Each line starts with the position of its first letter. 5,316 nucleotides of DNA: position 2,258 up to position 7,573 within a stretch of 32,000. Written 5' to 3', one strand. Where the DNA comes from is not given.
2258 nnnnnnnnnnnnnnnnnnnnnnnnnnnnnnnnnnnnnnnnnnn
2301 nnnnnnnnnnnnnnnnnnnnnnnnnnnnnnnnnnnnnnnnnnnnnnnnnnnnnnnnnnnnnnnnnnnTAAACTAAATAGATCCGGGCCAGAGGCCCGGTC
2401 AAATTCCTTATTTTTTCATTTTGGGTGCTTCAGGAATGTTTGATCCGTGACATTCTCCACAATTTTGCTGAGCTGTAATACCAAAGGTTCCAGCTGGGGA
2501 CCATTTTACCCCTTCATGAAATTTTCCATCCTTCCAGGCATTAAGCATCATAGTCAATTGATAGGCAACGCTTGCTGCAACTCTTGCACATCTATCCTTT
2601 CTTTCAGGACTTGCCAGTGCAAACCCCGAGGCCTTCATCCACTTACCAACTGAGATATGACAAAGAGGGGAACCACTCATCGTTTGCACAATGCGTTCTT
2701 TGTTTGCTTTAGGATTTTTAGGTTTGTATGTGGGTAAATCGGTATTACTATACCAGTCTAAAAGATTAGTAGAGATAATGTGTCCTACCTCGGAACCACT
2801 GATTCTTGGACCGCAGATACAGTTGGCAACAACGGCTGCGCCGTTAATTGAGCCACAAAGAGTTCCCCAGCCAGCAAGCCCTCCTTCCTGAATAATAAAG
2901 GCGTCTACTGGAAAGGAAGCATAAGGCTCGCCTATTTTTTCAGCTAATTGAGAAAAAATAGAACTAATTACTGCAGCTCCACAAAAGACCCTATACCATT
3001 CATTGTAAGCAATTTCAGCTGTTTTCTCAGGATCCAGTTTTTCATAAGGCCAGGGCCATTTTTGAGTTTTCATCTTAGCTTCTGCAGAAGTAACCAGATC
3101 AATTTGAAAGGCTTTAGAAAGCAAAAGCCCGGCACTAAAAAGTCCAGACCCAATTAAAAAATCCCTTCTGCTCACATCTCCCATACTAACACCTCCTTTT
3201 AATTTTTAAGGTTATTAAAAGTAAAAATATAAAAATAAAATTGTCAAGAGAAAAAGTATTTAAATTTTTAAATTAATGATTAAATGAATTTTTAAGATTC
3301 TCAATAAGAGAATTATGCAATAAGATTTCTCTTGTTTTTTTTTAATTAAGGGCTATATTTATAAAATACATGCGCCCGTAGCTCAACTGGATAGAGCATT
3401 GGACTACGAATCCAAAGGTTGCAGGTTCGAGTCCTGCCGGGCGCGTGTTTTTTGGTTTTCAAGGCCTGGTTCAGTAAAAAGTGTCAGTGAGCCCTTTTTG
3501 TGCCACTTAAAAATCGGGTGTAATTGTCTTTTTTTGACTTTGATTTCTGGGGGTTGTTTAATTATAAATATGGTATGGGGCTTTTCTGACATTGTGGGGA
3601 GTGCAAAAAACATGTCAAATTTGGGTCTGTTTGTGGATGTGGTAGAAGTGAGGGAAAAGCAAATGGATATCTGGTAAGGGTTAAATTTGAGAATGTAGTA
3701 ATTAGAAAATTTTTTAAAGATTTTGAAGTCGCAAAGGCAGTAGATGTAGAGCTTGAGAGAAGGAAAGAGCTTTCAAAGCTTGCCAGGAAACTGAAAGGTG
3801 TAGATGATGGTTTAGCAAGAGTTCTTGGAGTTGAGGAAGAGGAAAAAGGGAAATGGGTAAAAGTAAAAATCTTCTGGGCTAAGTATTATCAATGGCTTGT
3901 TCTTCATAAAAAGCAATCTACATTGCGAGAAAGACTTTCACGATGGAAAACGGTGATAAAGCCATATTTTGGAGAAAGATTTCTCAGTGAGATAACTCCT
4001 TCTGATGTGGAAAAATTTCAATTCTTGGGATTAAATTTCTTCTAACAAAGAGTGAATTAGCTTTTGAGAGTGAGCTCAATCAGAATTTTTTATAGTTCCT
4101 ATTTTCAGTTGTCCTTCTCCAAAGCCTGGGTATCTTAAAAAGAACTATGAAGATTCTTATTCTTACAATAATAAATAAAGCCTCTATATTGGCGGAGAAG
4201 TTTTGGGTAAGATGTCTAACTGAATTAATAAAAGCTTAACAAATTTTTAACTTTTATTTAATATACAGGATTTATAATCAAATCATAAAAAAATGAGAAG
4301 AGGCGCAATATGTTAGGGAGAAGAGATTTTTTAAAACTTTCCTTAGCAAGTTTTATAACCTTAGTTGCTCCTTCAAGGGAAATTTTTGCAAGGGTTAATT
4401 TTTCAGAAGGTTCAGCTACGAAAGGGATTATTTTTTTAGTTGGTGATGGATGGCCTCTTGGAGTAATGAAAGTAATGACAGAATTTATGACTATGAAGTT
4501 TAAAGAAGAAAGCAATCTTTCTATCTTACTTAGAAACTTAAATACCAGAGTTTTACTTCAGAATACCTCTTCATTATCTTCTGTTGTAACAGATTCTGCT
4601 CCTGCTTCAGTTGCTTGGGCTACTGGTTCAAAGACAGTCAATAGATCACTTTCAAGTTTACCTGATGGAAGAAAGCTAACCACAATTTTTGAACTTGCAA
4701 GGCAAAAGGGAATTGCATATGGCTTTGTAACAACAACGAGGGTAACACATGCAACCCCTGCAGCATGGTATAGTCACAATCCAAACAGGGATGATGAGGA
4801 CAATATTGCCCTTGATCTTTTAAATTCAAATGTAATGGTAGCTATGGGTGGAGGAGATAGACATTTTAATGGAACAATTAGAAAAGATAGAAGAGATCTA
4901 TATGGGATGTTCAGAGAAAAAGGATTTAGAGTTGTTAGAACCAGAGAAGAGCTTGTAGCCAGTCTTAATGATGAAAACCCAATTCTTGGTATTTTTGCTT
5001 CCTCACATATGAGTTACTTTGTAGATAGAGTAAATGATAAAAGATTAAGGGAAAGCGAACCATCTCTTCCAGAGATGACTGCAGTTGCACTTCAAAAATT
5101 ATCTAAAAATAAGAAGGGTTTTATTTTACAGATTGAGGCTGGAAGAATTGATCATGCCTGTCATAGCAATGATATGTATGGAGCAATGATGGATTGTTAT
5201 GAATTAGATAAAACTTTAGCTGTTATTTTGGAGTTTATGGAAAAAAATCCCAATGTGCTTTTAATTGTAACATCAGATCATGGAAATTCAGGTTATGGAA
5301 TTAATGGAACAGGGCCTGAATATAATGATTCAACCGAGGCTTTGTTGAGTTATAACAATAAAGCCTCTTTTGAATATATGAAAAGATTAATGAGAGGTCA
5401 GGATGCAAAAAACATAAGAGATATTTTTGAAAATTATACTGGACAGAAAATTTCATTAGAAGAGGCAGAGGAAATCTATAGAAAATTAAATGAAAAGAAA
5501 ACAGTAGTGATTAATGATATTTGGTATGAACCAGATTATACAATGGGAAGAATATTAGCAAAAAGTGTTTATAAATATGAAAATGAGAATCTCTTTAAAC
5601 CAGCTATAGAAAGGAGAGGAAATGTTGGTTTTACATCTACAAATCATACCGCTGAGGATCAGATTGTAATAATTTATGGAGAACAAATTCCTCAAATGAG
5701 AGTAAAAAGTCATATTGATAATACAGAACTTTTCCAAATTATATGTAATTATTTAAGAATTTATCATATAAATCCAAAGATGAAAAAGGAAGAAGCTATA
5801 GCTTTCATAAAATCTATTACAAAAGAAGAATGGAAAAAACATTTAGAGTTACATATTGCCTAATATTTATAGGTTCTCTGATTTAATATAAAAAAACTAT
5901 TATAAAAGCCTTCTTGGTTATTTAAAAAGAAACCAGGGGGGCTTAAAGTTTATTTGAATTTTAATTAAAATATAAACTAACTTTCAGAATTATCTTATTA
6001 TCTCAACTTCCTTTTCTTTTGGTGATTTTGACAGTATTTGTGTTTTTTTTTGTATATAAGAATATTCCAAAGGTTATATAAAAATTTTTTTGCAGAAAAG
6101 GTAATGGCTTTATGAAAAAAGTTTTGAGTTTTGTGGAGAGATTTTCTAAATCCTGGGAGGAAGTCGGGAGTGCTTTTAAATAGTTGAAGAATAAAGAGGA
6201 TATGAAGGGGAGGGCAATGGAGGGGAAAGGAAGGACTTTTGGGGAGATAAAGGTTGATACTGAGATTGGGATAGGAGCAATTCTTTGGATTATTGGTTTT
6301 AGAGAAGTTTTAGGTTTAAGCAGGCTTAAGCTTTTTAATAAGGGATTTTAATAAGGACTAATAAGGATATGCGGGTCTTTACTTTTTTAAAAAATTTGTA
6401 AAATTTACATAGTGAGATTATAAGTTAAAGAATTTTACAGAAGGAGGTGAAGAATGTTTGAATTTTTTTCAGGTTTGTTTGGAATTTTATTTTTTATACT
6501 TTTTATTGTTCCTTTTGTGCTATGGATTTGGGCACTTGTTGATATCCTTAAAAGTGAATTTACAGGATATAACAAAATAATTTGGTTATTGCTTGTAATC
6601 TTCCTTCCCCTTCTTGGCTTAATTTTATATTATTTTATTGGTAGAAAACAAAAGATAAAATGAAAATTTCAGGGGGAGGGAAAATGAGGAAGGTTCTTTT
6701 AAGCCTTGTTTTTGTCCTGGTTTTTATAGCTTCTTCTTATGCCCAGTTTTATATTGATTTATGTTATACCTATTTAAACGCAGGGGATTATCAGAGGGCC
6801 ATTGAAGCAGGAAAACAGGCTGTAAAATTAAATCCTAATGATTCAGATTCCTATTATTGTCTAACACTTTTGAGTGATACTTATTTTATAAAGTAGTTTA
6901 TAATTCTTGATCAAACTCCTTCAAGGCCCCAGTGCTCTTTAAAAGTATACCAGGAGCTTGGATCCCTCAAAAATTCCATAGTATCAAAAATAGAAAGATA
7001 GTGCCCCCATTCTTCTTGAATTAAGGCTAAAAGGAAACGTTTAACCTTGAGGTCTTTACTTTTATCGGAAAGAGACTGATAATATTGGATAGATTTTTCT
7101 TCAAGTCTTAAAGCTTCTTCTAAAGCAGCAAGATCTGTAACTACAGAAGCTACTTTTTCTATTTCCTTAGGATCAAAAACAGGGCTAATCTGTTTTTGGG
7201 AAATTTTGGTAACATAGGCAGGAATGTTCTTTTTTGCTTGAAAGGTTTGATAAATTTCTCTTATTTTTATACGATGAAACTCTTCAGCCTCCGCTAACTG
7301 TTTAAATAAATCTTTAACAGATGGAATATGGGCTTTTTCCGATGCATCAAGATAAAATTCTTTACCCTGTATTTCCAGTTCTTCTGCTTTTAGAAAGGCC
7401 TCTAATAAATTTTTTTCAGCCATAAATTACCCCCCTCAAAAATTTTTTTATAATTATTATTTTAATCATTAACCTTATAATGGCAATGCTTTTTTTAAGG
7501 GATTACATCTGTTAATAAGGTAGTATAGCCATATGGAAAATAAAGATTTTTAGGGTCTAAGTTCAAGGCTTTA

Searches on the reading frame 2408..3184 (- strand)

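Call 41: search_protein_families(library=pfam, proteins=[window:2408-3184:-], max_evalue=0.001)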
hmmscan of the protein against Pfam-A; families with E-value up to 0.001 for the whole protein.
window:2408-3184:- (258 aa): 1 family
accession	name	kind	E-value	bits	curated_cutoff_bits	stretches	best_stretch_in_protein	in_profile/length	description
PF09719.15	C_GCAxxG_C_C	-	1.9e-06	28.4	27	1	76-208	7-113/118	Putative redox-active protein (C_GCAxxG_C_C)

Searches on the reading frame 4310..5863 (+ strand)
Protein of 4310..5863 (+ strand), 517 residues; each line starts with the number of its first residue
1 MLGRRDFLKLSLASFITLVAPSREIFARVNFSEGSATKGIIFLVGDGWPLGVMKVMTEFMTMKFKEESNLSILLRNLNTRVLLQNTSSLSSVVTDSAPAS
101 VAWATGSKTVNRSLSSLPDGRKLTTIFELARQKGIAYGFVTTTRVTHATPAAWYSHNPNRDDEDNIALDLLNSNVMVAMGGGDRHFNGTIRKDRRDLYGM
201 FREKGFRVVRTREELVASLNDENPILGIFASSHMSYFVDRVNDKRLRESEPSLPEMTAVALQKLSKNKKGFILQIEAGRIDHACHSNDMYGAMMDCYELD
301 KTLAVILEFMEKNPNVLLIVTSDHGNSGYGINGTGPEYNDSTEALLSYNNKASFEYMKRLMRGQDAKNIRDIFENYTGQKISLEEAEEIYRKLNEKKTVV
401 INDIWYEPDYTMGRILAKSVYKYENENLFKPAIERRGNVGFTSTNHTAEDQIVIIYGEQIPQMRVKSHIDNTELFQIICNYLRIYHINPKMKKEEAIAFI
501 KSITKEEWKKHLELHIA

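Call 41: search_protein_families(library=pfam, proteins=[window:4310-5863:+], max_evalue=0.001)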
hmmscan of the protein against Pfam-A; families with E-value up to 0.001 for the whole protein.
window:4310-5863:+ (517 aa): 2 families
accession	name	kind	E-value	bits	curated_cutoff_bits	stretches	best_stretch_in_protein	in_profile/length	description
PF00245.25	Alk_phosphatase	-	3.9e-68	230.8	24.4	1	38-482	2-421/423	Alkaline phosphatase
PF01676.23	Metalloenzyme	-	1e-07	32.2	24.3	1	252-327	130-203/252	Metalloenzyme superfamily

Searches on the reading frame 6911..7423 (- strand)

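Call 41: search_protein_families(library=pfam, proteins=[window:6911-7423:-], max_evalue=0.001)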
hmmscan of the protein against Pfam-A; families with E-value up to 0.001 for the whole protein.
window:6911-7423:- (170 aa): 1 family
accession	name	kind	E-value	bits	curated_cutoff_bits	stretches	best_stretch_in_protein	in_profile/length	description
PF02915.23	Rubrerythrin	-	4.8e-15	56.6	22.8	1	12-143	5-131/137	Rubrerythrin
